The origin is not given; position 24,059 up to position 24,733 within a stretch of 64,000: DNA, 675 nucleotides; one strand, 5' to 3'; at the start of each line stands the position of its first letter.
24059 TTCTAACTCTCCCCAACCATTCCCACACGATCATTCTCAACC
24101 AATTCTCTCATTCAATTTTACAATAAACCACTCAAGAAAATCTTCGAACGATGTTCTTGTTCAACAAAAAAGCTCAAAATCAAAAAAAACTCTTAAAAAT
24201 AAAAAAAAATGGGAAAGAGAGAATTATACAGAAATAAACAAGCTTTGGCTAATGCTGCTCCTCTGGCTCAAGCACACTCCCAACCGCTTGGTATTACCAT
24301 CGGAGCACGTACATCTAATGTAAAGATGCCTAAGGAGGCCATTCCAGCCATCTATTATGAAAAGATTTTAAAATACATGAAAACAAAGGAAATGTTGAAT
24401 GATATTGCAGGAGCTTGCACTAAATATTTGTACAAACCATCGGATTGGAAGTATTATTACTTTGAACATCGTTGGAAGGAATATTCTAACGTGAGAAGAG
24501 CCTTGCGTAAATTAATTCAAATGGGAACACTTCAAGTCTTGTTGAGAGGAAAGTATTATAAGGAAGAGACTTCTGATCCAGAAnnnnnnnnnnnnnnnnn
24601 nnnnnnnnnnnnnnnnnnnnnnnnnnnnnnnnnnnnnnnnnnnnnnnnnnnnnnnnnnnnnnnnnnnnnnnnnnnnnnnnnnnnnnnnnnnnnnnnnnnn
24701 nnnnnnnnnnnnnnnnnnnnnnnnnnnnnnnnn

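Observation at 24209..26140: Eukaryotic protein with a bacterial-type PARG (DUF2263/TIGR02452 macro-like) domain that retains the catalytic QEE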

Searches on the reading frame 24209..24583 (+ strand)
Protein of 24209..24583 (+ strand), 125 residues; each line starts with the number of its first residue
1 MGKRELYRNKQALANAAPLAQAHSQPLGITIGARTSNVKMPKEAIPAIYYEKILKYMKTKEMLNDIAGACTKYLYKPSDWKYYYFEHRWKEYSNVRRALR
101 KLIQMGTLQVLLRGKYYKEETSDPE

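Call 79: search_protein_families(library=pfam, proteins=[window:24209-24583:+], max_evalue=0.01)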
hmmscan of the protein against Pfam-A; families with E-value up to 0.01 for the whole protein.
window:24209-24583:+ (125 aa): 0 families
